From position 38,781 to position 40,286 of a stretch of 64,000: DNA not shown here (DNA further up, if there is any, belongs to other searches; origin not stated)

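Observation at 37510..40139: Low-GC two-gene cargo cassette (AlbA_2/Schlafen-like + PD-(D/E)xK-like) on the tRNA-Arg island: candidate uncharacterised defence system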

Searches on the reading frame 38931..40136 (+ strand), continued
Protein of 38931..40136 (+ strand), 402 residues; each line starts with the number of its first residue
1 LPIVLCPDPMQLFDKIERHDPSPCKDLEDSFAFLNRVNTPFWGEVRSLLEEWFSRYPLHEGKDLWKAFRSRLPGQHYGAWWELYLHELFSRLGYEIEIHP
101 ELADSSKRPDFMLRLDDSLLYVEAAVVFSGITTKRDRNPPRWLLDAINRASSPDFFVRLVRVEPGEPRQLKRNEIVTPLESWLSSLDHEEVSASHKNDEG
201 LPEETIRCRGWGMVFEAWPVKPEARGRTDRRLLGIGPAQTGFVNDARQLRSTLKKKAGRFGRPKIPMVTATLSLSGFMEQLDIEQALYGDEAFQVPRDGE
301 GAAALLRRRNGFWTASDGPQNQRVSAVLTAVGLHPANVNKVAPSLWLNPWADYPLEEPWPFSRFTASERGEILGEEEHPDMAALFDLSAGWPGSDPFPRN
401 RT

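Call 71: search_dna_similar(query=window:38958-40136:+, collection=plasmids, mode=protein, max_rows=15)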
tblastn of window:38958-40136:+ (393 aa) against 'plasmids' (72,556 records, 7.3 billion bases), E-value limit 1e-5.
Records with a match: 19; places in all: 21; records where one place covers at least 80% of the query: 7.
Best place of each record, by identity: <60% 19.
By first word of the organism name: Acinetobacter 14; Pseudomonas 3; Mycolicibacterium 1; Cellulosimicrobium 1.
By predicted mobility (MOB-suite, as given by PLSDB): mobilizable 11; non-mobilizable 6; conjugative 2.
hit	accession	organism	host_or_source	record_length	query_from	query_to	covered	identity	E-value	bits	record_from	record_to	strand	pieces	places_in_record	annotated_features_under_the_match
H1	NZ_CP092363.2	Mycolicibacterium crocinum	-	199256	3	385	97%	32.8%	4e-48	182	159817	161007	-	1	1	hypothetical protein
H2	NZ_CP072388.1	Cellulosimicrobium cellulans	Homo sapiens,whole organism,human oral ...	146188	3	390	99%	30.8%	9e-40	158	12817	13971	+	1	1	hypothetical protein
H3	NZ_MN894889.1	Pseudomonas aeruginosa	-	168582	2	348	88%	31.0%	1e-34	143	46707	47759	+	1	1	hypothetical protein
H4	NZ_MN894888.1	Pseudomonas aeruginosa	-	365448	2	348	88%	31.0%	1e-34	143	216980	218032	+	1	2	hypothetical protein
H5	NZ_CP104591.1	Pseudomonas aeruginosa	Homo sapiens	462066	2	348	88%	31.0%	1e-34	143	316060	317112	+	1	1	hypothetical protein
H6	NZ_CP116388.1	Acinetobacter baumannii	Homo sapiens,wound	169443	1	383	97%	28.1%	6e-34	141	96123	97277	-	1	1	hypothetical protein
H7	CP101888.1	Acinetobacter baumannii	Homo sapiens,catheter tip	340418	1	383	97%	27.2%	1e-15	148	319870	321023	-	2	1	hypothetical protein (x2)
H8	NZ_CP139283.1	Acinetobacter pittii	Homo sapiens,Catheter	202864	166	383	55%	28.7%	6e-18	94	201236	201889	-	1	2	hypothetical protein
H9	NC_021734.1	Acinetobacter baumannii BJAB0715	-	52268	3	134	34%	32.4%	5e-9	66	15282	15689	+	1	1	hypothetical protein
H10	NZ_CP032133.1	Acinetobacter chinensis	Culture,Sewage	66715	3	134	34%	32.4%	5e-9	66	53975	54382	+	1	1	hypothetical protein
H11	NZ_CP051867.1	Acinetobacter baumannii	Homo sapiens,cell culture,sputum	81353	3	134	34%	32.4%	5e-9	66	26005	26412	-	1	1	hypothetical protein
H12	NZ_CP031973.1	Acinetobacter haemolyticus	Homo sapiens,Peritoneal dialysis liquid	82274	3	134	34%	32.4%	5e-9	66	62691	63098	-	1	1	hypothetical protein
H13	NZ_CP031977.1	Acinetobacter haemolyticus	Homo sapiens,Peritoneal dialysis liquid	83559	3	134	34%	32.4%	5e-9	66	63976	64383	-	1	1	hypothetical protein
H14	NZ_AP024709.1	Acinetobacter sp. Tol 5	-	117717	3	134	34%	32.4%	5e-9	66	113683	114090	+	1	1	hypothetical protein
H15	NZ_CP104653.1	Acinetobacter variabilis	Homo sapiens,Wound/Abscess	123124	3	134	34%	32.4%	5e-9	66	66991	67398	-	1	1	hypothetical protein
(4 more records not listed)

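Call 72: search_dna_similar(query=window:38958-40136:+, collection=phages, mode=protein, max_rows=10)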
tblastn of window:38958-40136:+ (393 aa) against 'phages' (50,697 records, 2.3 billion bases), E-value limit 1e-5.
No match.

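Call 75: get_annotated_region(hit=H6, flank=8000)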
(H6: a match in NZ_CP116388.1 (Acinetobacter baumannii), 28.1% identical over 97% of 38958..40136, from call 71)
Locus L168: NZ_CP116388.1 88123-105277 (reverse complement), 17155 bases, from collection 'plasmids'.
description: Acinetobacter baumannii strain WM98 plasmid pWM98-2, complete sequence
organism: Acinetobacter baumannii (NCBI taxid 470)
taxonomy: Bacteria; Pseudomonadota; Gammaproteobacteria; Moraxellales; Moraxellaceae; Acinetobacter; Acinetobacter baumannii
host: -; source: Homo sapiens,wound; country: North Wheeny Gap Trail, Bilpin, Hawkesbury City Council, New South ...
typing (MOB-suite, as given by PLSDB): conjugative; relaxase MOBP; mating-pair formation MPF_I
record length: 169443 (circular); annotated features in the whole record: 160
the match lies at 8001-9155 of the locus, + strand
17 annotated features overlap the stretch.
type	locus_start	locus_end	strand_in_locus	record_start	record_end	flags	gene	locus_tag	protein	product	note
CDS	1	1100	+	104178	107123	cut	-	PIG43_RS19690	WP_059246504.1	Tn3 family transposase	-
CDS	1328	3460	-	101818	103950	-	-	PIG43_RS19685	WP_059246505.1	hypothetical protein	-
CDS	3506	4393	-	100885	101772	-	-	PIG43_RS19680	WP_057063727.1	ImmA/IrrE family metallo-endopeptidase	-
CDS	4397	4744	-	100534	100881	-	-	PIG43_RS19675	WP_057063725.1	helix-turn-helix transcriptional regulator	-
CDS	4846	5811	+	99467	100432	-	-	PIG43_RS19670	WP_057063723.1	CBASS oligonucleotide cyclase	-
CDS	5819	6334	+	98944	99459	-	-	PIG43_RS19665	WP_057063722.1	hypothetical protein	-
CDS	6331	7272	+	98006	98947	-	-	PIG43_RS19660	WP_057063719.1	AAA family ATPase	-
CDS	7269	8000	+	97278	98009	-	-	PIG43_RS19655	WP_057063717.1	DUF6602 domain-containing protein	-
CDS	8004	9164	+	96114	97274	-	-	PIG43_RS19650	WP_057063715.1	hypothetical protein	-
CDS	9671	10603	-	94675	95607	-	-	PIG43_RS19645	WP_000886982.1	tyrosine-type recombinase/integrase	GO:0015074 - DNA integration [Evidence IEA]; GO:0006310 - DNA recombination [Evidence IEA]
CDS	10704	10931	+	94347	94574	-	-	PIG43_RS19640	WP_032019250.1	hypothetical protein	-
CDS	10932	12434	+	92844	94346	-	-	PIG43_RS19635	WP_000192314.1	zeta toxin family protein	-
CDS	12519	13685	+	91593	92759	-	-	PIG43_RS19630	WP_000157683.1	hypothetical protein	-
CDS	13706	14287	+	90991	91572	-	-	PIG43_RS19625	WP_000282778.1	hypothetical protein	-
CDS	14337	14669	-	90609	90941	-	-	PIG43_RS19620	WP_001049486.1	hypothetical protein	-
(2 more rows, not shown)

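Call 76: get_annotated_region(hit=H3, flank=8000)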
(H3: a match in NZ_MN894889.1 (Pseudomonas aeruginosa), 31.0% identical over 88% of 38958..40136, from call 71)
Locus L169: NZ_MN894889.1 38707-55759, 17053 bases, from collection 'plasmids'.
description: Pseudomonas aeruginosa strain SE5369 plasmid pSE5369-NR, complete sequence
organism: Pseudomonas aeruginosa (NCBI taxid 287)
taxonomy: Bacteria; Pseudomonadota; Gammaproteobacteria; Pseudomonadales; Pseudomonadaceae; Pseudomonas; Pseudomonas aeruginosa
host: -; source: -; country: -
typing (MOB-suite, as given by PLSDB): non-mobilizable; replicon rep_cluster_1115
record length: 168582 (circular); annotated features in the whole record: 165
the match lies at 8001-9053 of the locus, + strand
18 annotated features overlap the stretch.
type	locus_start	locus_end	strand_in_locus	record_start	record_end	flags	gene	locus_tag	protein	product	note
CDS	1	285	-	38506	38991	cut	-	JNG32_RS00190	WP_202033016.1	hypothetical protein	-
CDS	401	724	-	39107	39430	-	-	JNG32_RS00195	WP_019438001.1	hypothetical protein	-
CDS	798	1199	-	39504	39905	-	-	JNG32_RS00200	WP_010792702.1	hypothetical protein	-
CDS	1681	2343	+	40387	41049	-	-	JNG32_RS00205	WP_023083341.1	HEPN domain-containing protein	-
CDS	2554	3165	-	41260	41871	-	-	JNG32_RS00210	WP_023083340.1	hypothetical protein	-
CDS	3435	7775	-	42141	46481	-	-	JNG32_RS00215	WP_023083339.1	hypothetical protein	-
CDS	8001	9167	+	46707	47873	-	-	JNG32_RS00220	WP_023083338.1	hypothetical protein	-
CDS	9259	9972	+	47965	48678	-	-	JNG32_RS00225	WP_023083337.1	hypothetical protein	-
CDS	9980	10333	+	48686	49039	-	-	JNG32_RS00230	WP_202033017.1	hypothetical protein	-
CDS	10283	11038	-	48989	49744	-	istB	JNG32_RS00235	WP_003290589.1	IS21-like element ISPpu7 family helper ATPase IstB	-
CDS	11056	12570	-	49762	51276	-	istA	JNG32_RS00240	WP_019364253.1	IS21-like element IS1491 family transposase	GO:0006313 - DNA transposition [Evidence IEA]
CDS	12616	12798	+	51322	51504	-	-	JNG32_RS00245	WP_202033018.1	hypothetical protein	-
CDS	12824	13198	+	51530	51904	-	-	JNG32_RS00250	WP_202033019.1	hypothetical protein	-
CDS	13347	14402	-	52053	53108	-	-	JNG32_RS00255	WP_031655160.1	hypothetical protein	-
CDS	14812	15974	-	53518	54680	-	-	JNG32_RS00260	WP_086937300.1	IS3-like element IS222 family transposase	GO:0006313 - DNA transposition [Evidence IEA]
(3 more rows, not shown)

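Call 77: get_annotated_region(hit=H1, flank=8000)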
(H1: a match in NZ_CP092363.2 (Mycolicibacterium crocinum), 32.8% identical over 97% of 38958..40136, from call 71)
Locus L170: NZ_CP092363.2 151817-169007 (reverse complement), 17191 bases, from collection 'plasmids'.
description: Mycolicibacterium crocinum strain JCM 16369 plasmid unnamed, complete sequence
organism: Mycolicibacterium crocinum (NCBI taxid 388459)
taxonomy: Bacteria; Actinomycetota; Actinomycetes; Mycobacteriales; Mycobacteriaceae; Mycolicibacterium; Mycolicibacterium crocinum
host: -; source: -; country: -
typing (MOB-suite, as given by PLSDB): mobilizable; relaxase MOBF
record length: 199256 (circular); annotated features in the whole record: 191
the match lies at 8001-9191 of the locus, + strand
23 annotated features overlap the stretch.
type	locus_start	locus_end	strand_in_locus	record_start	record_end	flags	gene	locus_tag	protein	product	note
CDS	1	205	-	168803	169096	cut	-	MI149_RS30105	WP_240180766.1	hypothetical protein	-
CDS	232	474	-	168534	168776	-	nrdH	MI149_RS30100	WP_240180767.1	glutaredoxin-like protein NrdH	GO:0045454 - cell redox homeostasis [Evidence IEA]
CDS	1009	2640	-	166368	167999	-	-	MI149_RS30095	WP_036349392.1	ParB N-terminal domain-containing protein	-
CDS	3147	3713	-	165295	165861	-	-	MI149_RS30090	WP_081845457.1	thermonuclease family protein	-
CDS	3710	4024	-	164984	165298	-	-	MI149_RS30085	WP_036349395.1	hypothetical protein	-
CDS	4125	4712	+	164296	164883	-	-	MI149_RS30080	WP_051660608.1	Imm61 family immunity protein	-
CDS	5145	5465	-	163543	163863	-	-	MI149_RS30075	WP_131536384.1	hypothetical protein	-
CDS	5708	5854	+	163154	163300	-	-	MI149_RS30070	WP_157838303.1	hypothetical protein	-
CDS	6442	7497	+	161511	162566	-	-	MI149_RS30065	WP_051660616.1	IS110 family transposase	-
CDS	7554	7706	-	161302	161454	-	-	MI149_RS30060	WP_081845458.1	Imm61 family immunity protein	-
CDS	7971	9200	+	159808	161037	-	-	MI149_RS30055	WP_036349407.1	hypothetical protein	-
CDS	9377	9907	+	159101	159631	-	-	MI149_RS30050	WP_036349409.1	DinB family protein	-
CDS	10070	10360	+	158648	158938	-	-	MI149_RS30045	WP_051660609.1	hypothetical protein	-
CDS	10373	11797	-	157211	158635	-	-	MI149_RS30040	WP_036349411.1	FAD-dependent oxidoreductase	-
CDS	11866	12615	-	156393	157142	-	-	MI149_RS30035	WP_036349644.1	MIP/aquaporin family protein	GO:0055085 - transmembrane transport [Evidence IEA]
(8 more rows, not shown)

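Call 78: search_protein_families(library=padloc, proteins=[L168:8004-9161:+, L168:7269-7997:+, L168:5819-6331:+, L168:6331-7269:+, L168:4846-5808:+, L169:8001-9164:+, L170:7971-9197:+, L086:6822-7352:+, L086:6373-6822:+, L086:5352-6383:+], max_evalue=0.001)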
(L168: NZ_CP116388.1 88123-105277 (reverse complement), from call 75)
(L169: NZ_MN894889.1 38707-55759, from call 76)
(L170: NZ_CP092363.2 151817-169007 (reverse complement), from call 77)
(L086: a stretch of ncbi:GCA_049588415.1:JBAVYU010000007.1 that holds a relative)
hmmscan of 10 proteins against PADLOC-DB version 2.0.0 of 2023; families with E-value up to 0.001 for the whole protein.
L168:8004-9161:+ (386 aa): 1 family
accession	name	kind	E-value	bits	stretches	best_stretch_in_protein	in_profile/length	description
PDLC04110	PD-T7-5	-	0.0001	19.5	1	66-134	54-115/346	-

L168:7269-7997:+ (243 aa): 3 families
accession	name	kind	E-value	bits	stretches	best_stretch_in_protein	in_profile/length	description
PDLC00745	Effector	-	6.9e-111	367.7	1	1-243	2-242/244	Endonuclease (NucC)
PDLC01051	NucC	-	3.2e-60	201.9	1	11-242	19-240/243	NucC nuclease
PDLC01495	PD_DExK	-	1.7e-35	119.4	1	9-127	6-123/123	"CAS-I,CAS-II,CAS-III,CAS-IV,CAS-V,CAS-VI; associated"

L168:5819-6331:+ (171 aa): 4 families
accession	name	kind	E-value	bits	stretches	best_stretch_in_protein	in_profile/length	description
PDLC00884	HORMA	-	1.2e-82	273.9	1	1-170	2-171/171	HORMA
PDLC00880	HORMA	-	5.2e-43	145.1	1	4-167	3-164/167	HORMA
PDLC00879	HORMA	-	4e-09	34.4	1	5-143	4-144/169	HORMA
PDLC00886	HORMA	-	0.0006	17.8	1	3-164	2-159/164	HORMA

L168:6331-7269:+ (313 aa): 7 families
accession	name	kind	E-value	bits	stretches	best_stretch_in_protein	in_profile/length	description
PDLC00914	TRIP13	-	5.9e-136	450.8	1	9-311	4-301/302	TRIP13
PDLC02196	IetA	-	2.5e-16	58.1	1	153-258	180-282/374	-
PDLC02195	IetA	-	1.8e-13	48.5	1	151-259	193-298/395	-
PDLC00915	TRIP13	-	4.5e-12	44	1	78-256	65-239/302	TRIP13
PDLC04232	IetA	-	2.7e-08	31.6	1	71-246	111-264/330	-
PDLC04547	PDC-M26A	-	0.00011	18.9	1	73-105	329-361/724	-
PDLC04231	IetA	-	0.00016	19.5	1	79-229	120-248/262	-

L168:4846-5808:+ (321 aa): 31 families (the best 25 are shown)
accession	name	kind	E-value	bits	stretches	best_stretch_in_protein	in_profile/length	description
PDLC00808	Cyclase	-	1.9e-143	475.7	1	3-321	2-324/325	oligonucleotide-cyclase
PDLC00803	Cyclase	-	1.2e-28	98.5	1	23-312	15-249/253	oligonucleotide-cyclase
PDLC00823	Cyclase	-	5.1e-27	93.2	1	17-319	14-281/285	oligonucleotide-cyclase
PDLC00791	Cyclase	-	2.3e-26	90.7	1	3-319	5-338/345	oligonucleotide-cyclase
PDLC00773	Cyclase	-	1.6e-17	62.1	1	34-320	25-295/334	oligonucleotide-cyclase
PDLC00776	Cyclase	-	2.7e-17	61.1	1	30-258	23-235/287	oligonucleotide-cyclase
PDLC00809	Cyclase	-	9e-17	59.6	1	30-319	22-292/295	oligonucleotide-cyclase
PDLC00802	Cyclase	-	3.3e-16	57.4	2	96-320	126-329/332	oligonucleotide-cyclase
PDLC00822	Cyclase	-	9.2e-16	56.1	2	162-319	202-342/375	oligonucleotide-cyclase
PDLC00796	Cyclase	-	1e-15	56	1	19-240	12-232/432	oligonucleotide-cyclase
PDLC00818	Cyclase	-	4.9e-15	53.9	2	159-319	161-292/322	oligonucleotide-cyclase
PDLC00793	Cyclase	-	1.9e-14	51.6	1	9-320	5-298/462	oligonucleotide-cyclase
PDLC00787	Cyclase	-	5.2e-14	50.3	1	10-320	6-302/333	oligonucleotide-cyclase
PDLC00785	Cyclase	-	7.5e-13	46.5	2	171-233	188-249/443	oligonucleotide-cyclase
PDLC00810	Cyclase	-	1.3e-11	42.6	1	51-316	46-293/335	oligonucleotide-cyclase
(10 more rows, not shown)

L169:8001-9164:+ (388 aa): 1 family
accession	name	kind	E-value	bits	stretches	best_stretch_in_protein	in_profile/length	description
PDLC04110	PD-T7-5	-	1.3e-08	32.3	1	64-130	52-111/346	-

L170:7971-9197:+ (409 aa): 2 families
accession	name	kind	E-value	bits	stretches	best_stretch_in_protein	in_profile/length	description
PDLC04110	PD-T7-5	-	6e-07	26.9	1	43-127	27-102/346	-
PDLC04073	PD-T7-1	-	1.6e-05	21.8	1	79-128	168-211/452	-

L086:6822-7352:+ (177 aa): 2 families
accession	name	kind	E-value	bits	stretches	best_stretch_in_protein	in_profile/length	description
PDLC00666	Effector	-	5.5e-21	73.3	1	6-148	16-153/174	1TM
PDLC00665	Effector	-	1.2e-13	49.5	1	3-142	6-137/178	1TM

L086:6373-6822:+ (150 aa): 8 families
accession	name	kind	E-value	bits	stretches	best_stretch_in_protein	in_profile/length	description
PDLC00867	E2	-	1.3e-31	107.4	1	8-143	11-144/145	E2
PDLC00869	E2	-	2.4e-18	64.5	1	77-145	82-155/158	E2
PDLC00874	E2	-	1.2e-16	58.8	1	78-145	45-118/121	E2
PDLC00858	E2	-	2.1e-08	32.5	1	59-146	54-139/148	E2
PDLC00876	E2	-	1.6e-06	25.9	1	24-148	20-143/158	E2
PDLC00864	E2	-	5e-05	21.4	1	42-148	36-148/153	E2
PDLC00871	E2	-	5.5e-05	20.9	1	69-143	66-139/241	E2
PDLC00816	Cyclase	-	0.00092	16.1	1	61-141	462-542/542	oligonucleotide-cyclase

L086:5352-6383:+ (344 aa): 14 families
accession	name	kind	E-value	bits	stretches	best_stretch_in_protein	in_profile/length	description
PDLC00777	Cyclase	-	2.7e-103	343.9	1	8-343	3-338/341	oligonucleotide-cyclase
PDLC00779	Cyclase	-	2.6e-55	186.2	1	11-339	11-343/345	oligonucleotide-cyclase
PDLC00818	Cyclase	-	4.2e-26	90.2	1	15-292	9-282/322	oligonucleotide-cyclase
PDLC00823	Cyclase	-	3.9e-19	67.4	1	11-289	7-271/285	oligonucleotide-cyclase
PDLC00809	Cyclase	-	2.2e-18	64.9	1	20-292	15-282/295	oligonucleotide-cyclase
PDLC00776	Cyclase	-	2.1e-12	45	1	10-290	6-271/287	oligonucleotide-cyclase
PDLC00820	Cyclase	-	6.1e-09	33.6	1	39-215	33-198/324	oligonucleotide-cyclase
PDLC00805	Cyclase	-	4e-08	31.1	1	13-262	29-270/314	oligonucleotide-cyclase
PDLC00802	Cyclase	-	6.3e-06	23.6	1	154-238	178-265/332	oligonucleotide-cyclase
PDLC00773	Cyclase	-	2.2e-05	22.2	1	138-298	123-293/334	oligonucleotide-cyclase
PDLC00787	Cyclase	-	4e-05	21.1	1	47-193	46-180/333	oligonucleotide-cyclase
PDLC00803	Cyclase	-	0.00016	19.4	1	17-248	13-218/253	oligonucleotide-cyclase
PDLC00769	Cyclase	-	0.00029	18.3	1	139-241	118-217/261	oligonucleotide-cyclase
PDLC00790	Cyclase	-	0.00033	18.1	1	39-217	66-227/310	oligonucleotide-cyclase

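Call 81: find_encoding_contigs(protein=P0053, flank=6000, max_places=3)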
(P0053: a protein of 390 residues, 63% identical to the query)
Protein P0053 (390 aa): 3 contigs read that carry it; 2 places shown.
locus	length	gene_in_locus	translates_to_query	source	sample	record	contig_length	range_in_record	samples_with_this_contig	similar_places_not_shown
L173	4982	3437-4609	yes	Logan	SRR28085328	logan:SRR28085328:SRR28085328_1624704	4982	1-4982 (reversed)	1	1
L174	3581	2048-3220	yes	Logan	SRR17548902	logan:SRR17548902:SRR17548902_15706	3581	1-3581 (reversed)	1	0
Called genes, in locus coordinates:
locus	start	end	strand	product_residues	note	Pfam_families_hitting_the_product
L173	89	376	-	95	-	-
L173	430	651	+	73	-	-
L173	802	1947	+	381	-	PF06114:Peptidase_M78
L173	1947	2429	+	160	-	PF14367:DUF4411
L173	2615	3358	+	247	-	-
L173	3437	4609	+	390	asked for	-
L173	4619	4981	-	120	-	?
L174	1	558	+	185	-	?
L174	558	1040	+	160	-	PF14367:DUF4411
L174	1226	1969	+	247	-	-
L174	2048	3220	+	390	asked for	-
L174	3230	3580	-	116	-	?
